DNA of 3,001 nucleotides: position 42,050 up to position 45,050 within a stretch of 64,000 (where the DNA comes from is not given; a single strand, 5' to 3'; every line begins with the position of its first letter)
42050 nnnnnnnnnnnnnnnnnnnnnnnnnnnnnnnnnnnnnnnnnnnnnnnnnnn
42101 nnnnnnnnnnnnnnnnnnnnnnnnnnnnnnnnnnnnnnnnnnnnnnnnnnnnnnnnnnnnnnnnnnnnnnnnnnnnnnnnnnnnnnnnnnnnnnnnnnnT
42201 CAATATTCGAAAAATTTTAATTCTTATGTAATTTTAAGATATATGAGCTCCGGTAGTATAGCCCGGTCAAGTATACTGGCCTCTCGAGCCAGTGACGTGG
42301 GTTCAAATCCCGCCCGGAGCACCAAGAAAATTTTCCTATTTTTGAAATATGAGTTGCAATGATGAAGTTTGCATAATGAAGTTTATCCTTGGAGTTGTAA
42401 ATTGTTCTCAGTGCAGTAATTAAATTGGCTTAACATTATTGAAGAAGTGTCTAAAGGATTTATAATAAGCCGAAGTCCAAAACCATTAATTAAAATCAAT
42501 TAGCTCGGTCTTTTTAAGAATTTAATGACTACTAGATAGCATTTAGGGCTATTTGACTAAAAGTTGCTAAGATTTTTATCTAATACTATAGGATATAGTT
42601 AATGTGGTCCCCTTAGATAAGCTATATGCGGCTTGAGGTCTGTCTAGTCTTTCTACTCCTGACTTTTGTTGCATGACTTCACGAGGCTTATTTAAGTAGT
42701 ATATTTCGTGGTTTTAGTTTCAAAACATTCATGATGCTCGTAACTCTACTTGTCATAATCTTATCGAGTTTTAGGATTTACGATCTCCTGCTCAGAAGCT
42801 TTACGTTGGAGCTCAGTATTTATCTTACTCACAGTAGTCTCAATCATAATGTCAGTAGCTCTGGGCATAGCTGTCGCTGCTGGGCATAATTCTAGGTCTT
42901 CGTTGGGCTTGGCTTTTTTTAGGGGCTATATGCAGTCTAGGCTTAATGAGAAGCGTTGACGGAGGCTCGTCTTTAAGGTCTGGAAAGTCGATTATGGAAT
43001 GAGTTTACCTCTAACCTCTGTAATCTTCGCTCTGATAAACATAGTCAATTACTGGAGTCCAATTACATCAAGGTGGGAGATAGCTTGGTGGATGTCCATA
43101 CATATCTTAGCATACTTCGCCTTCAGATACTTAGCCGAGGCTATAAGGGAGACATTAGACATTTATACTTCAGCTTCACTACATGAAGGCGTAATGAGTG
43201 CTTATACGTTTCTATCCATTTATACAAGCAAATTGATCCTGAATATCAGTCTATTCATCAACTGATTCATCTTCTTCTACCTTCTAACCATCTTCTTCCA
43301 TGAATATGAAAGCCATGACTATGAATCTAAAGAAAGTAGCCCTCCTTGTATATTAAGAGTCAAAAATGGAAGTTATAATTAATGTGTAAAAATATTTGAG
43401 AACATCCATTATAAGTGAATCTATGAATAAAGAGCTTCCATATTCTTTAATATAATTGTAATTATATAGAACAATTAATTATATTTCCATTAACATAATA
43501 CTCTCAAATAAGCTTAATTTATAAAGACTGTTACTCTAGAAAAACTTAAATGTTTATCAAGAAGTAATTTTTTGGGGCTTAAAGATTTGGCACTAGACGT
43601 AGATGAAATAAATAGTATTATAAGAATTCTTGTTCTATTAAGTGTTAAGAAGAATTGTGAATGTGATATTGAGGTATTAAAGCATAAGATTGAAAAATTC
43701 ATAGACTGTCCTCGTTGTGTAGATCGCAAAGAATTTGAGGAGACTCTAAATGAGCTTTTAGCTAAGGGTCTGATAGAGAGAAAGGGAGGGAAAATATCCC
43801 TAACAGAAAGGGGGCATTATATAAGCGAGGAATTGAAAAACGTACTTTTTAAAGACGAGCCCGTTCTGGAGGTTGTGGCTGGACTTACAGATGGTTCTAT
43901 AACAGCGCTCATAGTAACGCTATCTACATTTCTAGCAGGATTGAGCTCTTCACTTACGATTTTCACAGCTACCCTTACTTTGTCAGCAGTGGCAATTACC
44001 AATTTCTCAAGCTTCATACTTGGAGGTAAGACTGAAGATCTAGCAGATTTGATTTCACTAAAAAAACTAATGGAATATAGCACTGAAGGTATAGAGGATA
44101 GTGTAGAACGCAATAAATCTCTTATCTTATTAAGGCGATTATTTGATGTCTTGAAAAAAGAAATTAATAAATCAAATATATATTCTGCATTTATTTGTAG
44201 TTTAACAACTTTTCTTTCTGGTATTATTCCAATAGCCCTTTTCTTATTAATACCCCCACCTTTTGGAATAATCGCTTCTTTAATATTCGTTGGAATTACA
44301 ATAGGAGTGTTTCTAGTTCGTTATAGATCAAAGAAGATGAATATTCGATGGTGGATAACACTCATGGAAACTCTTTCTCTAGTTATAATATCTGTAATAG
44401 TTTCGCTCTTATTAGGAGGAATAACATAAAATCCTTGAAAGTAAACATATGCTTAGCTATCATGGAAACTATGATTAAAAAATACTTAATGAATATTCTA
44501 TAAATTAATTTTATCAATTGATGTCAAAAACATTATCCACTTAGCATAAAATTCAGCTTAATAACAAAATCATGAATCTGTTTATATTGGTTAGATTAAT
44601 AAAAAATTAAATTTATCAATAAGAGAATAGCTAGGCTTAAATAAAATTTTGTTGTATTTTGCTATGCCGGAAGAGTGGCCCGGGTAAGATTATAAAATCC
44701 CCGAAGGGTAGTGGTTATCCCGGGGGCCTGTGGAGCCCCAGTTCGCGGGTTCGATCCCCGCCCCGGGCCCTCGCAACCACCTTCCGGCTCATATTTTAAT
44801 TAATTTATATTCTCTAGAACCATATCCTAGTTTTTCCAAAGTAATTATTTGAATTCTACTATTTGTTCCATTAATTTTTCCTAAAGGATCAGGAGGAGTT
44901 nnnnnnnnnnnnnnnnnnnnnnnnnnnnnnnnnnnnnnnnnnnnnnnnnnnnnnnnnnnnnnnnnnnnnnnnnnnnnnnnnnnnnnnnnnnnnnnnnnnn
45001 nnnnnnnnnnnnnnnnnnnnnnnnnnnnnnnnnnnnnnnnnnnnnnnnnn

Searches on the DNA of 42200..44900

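Call 84: search_rna_families(source=window, start=42200, end=44900, threshold=evalue, max_evalue=0.1)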
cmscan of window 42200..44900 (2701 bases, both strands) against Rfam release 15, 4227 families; matches with E-value up to 0.1: 2.
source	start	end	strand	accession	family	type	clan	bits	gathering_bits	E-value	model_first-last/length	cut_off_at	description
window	42247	42321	+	RF00005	tRNA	Gene; tRNA;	CL00001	62.8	29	1.3e-12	1-71/71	no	tRNA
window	44703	44762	+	RF00005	tRNA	Gene; tRNA;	CL00001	38.6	29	5.9e-06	7-64/71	no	tRNA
